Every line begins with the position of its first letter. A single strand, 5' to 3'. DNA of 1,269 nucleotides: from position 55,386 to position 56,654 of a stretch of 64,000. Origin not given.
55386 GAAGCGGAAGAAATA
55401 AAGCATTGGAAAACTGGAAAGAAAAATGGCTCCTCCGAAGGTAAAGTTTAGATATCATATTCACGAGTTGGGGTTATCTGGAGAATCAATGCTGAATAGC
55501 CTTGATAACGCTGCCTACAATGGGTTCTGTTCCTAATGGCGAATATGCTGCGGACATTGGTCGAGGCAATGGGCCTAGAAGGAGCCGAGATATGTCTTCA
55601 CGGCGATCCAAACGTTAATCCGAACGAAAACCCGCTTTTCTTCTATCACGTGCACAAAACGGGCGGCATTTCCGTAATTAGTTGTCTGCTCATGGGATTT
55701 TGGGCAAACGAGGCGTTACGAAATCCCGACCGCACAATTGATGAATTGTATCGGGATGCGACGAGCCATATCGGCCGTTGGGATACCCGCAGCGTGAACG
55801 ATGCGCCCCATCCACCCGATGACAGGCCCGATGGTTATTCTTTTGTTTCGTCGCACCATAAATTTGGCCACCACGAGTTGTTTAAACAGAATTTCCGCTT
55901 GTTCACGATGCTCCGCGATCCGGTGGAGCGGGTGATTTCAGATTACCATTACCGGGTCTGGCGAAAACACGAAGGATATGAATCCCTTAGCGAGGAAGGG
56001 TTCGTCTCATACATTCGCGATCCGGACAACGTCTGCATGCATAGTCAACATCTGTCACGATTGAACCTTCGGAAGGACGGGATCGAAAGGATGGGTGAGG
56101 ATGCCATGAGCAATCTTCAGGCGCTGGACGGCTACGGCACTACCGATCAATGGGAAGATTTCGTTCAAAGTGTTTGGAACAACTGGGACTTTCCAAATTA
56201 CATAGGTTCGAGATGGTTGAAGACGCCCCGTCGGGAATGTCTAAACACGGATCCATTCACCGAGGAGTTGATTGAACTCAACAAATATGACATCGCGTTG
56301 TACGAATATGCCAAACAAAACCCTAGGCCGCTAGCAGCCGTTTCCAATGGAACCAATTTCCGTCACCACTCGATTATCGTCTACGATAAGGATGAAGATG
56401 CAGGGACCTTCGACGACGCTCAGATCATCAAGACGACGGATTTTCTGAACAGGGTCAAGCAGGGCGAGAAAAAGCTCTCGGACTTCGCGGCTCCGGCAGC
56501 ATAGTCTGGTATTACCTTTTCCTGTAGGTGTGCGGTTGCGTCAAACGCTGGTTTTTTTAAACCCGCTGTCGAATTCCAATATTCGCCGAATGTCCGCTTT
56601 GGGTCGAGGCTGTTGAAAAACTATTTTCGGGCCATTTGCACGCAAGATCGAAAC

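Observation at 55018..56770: An AT-rich sulfotransferase gene bracketed by three MITE-like elements is inserted between two maf genes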

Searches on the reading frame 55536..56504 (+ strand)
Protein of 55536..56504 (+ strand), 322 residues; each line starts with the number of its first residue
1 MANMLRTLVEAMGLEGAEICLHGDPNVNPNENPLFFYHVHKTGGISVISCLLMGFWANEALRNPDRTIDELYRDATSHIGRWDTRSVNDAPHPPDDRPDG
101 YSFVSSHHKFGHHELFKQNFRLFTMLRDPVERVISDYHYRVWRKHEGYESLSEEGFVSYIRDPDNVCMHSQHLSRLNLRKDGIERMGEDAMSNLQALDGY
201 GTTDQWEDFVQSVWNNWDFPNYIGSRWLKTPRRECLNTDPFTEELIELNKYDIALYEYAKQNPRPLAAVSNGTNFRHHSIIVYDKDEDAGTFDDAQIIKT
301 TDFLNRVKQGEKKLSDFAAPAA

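Call 6: search_protein_families(library=pfam, proteins=[window:55536-56504:+], max_evalue=0.01)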
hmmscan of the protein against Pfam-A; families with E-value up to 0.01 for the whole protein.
window:55536-56504:+ (322 aa): 1 family
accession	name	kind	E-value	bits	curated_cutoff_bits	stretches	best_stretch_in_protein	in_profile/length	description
PF03567.20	Sulfotransfer_2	-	5.9e-07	30.3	22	1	32-259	9-252/252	Sulfotransferase family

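Call 13: find_encoding_contigs(protein=window:55536-56504:+, flank=10000, max_places=10)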
Protein window:55536-56504:+ (322 aa): 3 contigs read that carry it; 2 places shown.
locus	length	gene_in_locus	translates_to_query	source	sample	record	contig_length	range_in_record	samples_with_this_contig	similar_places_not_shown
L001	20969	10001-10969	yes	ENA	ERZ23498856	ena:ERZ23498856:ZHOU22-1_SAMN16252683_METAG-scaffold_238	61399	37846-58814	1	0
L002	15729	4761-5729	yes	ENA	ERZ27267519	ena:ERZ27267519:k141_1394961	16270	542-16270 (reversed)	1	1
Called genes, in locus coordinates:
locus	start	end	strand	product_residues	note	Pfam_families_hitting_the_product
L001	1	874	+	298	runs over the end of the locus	PF13489:Methyltransf_23, PF08241:Methyltransf_11 (weak)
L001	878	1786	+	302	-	PF00551:Formyl_trans_N, PF02911:Formyl_trans_C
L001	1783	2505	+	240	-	PF02348:CTP_transf_3, PF12804:NTP_transf_3 (weak)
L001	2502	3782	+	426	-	PF01041:DegT_DnrJ_EryC1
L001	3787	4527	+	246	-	PF02348:CTP_transf_3, PF12804:NTP_transf_3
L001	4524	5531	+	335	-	PF01408:GFO_IDH_MocA, PF22725:GFO_IDH_MocA_C3 (weak)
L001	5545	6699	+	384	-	-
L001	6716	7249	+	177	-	PF13302:Acetyltransf_3, PF00583:Acetyltransf_1, PF13523:Acetyltransf_8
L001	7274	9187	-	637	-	PF20157:Maf_flag10_N, PF01973:MptE-like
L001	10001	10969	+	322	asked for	PF03567:Sulfotransfer_2 (weak)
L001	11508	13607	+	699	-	PF20157:Maf_flag10_N, PF01973:MptE-like, PF02810:SEC-C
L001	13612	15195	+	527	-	PF13429:TPR_15 (weak), PF14559:TPR_19, PF13414:TPR_11 (weak), PF13432:TPR_16, PF00515:TPR_1, PF07719:TPR_2 (weak), PF13414:TPR_11 (weak), PF13432:TPR_16 (weak), +13 more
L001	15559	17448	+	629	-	PF02120:Flg_hook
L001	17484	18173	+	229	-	PF03963:FlgD, PF13860:FlgD_ig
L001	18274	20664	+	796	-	PF00460:Flg_bb_rod (weak), PF22692:LlgE_F_G_D1, PF07559:FlgE_D2, PF06429:Flg_bbr_C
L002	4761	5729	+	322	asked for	PF03567:Sulfotransfer_2 (weak)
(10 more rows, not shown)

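Call 14: find_homologous_proteins(query=window:55536-56501:+, max_evalue=0.001)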
Query window:55536-56501:+ (322 aa): 9 proteins with E <= 0.001 among 774 candidates.
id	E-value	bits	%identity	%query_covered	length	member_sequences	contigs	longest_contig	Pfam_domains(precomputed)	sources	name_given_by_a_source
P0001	4.3e-226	767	100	100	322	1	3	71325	PF03567.21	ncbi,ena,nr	ncbi:MAG: sulfotransferase family 2 domain-containing protein [Proteobacteria bacterium]|nr:sulfotra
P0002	1.3e-16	79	26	73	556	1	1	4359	PF00685.34,PF03567.21,PF06990.17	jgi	jgi:hypothetical protein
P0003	7.8e-8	50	25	72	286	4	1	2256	PF03567.21,PF06990.17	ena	-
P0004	6.5e-7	47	26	70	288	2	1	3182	PF03567.21,PF06990.17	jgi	-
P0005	8.2e-6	43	28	74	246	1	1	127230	PF03567.21,PF06990.17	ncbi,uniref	ncbi:sulfotransferase family 2 domain-containing protein [Halalkalibacter lacteus]|uniref:sulfotrans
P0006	4.2e-5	41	28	73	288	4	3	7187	PF03567.21,PF06990.17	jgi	jgi:hypothetical protein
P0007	6.1e-5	40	28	72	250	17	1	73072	-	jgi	jgi:hypothetical protein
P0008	9.4e-5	40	26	78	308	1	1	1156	PF03567.21,PF06990.17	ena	-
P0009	1.3e-4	39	24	70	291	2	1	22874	PF03567.21,PF06990.17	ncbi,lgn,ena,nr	ncbi:MAG: sulfotransferase family 2 domain-containing protein [Candidatus Aminicenantes bacterium]|n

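Call 20: search_protein_representatives(protein=window:55536-56501:+)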
Query: 322 residues. Proteins with E-value up to 0.001 (for the whole library): 691; up to 1e-10: 65; up to 1e-30: 5. The best 150 are listed.
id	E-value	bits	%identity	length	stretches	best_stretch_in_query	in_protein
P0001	1.4e-226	767.2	100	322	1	1-322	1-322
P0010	3.3e-54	200.6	39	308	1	2-317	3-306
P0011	1.1e-40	156.1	34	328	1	1-272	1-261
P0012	6.6e-40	153.6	36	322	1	5-317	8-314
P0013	1.0e-38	149.6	36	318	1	4-264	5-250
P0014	4.3e-22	95.0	33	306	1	29-286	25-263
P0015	2.8e-21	92.4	26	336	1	5-269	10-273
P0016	1.1e-20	90.4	27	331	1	12-305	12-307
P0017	6.3e-20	87.9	27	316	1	30-321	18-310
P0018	5.9e-19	84.7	30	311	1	24-307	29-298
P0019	1.0e-18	83.9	27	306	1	22-315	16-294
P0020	1.0e-18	83.9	31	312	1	25-296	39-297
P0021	1.1e-18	83.8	30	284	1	32-309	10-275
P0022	1.1e-18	83.8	30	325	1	4-269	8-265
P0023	1.5e-18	83.4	28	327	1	25-264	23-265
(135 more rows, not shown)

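Call 39: find_encoding_contigs(protein=P0010, flank=10000, max_places=4)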
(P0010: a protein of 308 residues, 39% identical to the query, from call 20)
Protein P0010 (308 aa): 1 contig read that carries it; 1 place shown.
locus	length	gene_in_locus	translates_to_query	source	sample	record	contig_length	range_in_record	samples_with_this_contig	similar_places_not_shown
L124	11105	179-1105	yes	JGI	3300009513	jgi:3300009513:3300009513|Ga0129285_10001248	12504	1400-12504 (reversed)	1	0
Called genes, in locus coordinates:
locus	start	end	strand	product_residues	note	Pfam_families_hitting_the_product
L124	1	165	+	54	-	PF04002:RadC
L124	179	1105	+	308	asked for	-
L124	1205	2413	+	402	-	PF07690:MFS_1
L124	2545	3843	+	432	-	PF00206:Lyase_1, PF10397:ADSL_C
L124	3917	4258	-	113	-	PF07345:ATPaseInh_sub_z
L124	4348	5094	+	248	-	PF05742:TANGO2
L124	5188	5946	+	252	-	PF01259:SAICAR_synt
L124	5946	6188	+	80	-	PF02700:PurS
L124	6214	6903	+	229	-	PF07685:GATase_3, PF13507:GATase_5, PF01965:DJ-1_PfpI (weak)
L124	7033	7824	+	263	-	PF01694:Rhomboid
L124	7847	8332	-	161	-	PF00072:Response_reg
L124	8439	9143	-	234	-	PF00027:cNMP_binding, PF13545:HTH_Crp_2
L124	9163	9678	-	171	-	PF00072:Response_reg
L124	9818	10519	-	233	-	PF11249:DUF3047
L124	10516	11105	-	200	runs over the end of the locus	PF11306:DUF3108 (weak)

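Call 41: find_encoding_contigs(protein=P0012, flank=8000, max_places=3)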
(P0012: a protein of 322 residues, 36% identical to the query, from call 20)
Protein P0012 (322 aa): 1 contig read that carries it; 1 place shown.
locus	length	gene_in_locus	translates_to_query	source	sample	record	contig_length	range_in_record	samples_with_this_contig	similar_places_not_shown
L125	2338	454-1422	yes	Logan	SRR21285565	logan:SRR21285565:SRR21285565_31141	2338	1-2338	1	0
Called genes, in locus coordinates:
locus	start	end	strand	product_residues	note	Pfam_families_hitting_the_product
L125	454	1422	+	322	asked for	PF03567:Sulfotransfer_2 (faint)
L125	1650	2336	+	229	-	?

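Call 42: find_encoding_contigs(protein=P0013, flank=8000, max_places=3)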
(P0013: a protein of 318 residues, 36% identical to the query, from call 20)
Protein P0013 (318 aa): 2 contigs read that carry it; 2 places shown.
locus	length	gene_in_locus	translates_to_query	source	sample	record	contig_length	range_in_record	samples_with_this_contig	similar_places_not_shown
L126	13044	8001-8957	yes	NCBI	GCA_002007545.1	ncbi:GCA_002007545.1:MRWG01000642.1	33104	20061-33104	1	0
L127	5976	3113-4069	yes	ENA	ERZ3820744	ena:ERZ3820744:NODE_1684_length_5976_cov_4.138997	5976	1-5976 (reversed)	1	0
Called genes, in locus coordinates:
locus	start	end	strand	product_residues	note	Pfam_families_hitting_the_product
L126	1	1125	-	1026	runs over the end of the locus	PF00672:HAMP (faint), PF00989:PAS, PF08448:PAS_4, PF13426:PAS_9 (weak), PF00512:HisKA, PF02518:HATPase_c, PF00072:Response_reg, PF01627:Hpt, +1 more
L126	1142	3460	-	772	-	-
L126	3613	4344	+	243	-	PF00072:Response_reg, PF00486:Trans_reg_C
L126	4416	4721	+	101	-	PF11342:DUF3144 (weak)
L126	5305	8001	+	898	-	-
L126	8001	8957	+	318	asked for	-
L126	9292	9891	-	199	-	PF03264:Cytochrom_NNT, PF14537:Cytochrom_c3_2 (faint), PF22113:Mtrc-MtrF_II-IV_dom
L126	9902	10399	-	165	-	PF03892:NapB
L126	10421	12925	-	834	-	PF04879:Molybdop_Fe4S4, PF00384:Molybdopterin, PF01568:Molydop_binding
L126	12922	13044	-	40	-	?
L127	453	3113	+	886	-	-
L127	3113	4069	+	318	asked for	-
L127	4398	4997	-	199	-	PF03264:Cytochrom_NNT, PF14537:Cytochrom_c3_2 (faint), PF22113:Mtrc-MtrF_II-IV_dom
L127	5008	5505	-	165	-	PF03892:NapB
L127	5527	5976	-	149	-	?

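Call 43: find_encoding_contigs(protein=P0011, flank=8000, max_places=3)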
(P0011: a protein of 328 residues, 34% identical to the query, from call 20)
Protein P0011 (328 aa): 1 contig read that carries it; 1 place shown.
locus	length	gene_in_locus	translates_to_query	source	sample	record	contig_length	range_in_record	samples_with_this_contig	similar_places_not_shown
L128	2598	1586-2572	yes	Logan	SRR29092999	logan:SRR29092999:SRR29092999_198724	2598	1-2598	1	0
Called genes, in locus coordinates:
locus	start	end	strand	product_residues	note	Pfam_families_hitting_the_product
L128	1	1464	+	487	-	?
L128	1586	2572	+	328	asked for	-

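Call 44: search_protein_families(library=pfam, proteins=[L126:5305-8001:+, L125:1650-2336:+, L128:1-1464:+, L126:1142-3460:-, P0010, P0013], max_evalue=0.01)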
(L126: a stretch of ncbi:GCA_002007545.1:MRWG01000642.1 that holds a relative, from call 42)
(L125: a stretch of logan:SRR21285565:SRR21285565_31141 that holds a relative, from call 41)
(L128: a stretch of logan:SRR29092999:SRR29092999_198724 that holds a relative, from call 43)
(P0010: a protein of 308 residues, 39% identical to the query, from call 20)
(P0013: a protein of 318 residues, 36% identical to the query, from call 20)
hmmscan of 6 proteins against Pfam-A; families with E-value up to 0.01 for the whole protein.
L126:5305-8001:+ (898 aa): 0 families

L125:1650-2336:+ (229 aa): 0 families

L128:1-1464:+ (487 aa): 2 families
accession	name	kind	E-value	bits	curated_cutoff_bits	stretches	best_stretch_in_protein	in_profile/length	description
PF00654.25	Voltage_CLC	-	3.1e-84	283.5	24.8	1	3-317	26-344/346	Voltage gated chloride channel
PF00571.33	CBS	-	9.2e-09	36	24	2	417-456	1-40/57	CBS domain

L126:1142-3460:- (772 aa): 0 families

P0010 (308 aa): 1 family
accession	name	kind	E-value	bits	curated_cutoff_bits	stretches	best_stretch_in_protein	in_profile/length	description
PF03567.20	Sulfotransfer_2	-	0.00043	20.9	22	1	34-127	10-99/252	Sulfotransferase family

P0013 (318 aa): 1 family
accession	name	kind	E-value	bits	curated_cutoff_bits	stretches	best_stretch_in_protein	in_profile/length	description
PF03567.20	Sulfotransfer_2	-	0.00026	21.6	22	1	35-156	11-129/252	Sulfotransferase family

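Call 47: search_solved_structures(query=A2, max_evalue=1, show_alignments=1)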
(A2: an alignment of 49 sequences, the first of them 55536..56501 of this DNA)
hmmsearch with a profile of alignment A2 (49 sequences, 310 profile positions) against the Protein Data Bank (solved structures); distinct sequences matched with E-value up to 1: 11.
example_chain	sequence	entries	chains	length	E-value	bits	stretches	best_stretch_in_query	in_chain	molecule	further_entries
5t03_A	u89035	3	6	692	9.7e-18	67.7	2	100-246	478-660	maltose binding protein - heparan sulfate 6-O-sulfotransferase isoform 3 fusion protein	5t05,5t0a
4ndz_A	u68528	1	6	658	9.1e-08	34.9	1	21-194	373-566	Maltose-binding periplasmic protein, Heparan sulfate 2-O-sulfotransferase 1 fusion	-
3f5f_A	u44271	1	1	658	1.1e-07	34.6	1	21-194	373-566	Maltose-binding periplasmic protein, Heparan sulfate 2-O-sulfotransferase 1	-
1zrh_A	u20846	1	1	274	0.001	21.6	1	101-155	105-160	Heparan sulfate glucosamine 3-O-sulfotransferase 1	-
1t8t_A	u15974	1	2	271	0.0063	19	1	99-129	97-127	heparan sulfate D-glucosaminyl 3-O-sulfotransferase 3A1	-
1t8u_A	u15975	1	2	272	0.0063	19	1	99-129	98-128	heparan sulfate D-glucosaminyl 3-O-sulfotransferase 3A1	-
6xkg_B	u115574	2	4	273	0.0064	19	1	99-129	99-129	Heparan sulfate glucosamine 3-O-sulfotransferase 3A1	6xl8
3bd9_A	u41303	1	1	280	0.015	17.8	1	98-152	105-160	Heparan sulfate glucosamine 3-O-sulfotransferase 5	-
3uan_A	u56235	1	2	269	0.017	17.6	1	101-128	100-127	Heparan sulfate glucosamine 3-O-sulfotransferase 1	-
1vkj_A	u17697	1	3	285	0.019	17.4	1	101-128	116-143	heparan sulfate (glucosamine) 3-O-sulfotransferase 1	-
7scd_A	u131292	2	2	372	0.023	17.2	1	98-152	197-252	Thioredoxin 1,Heparan sulfate glucosamine 3-O-sulfotransferase 5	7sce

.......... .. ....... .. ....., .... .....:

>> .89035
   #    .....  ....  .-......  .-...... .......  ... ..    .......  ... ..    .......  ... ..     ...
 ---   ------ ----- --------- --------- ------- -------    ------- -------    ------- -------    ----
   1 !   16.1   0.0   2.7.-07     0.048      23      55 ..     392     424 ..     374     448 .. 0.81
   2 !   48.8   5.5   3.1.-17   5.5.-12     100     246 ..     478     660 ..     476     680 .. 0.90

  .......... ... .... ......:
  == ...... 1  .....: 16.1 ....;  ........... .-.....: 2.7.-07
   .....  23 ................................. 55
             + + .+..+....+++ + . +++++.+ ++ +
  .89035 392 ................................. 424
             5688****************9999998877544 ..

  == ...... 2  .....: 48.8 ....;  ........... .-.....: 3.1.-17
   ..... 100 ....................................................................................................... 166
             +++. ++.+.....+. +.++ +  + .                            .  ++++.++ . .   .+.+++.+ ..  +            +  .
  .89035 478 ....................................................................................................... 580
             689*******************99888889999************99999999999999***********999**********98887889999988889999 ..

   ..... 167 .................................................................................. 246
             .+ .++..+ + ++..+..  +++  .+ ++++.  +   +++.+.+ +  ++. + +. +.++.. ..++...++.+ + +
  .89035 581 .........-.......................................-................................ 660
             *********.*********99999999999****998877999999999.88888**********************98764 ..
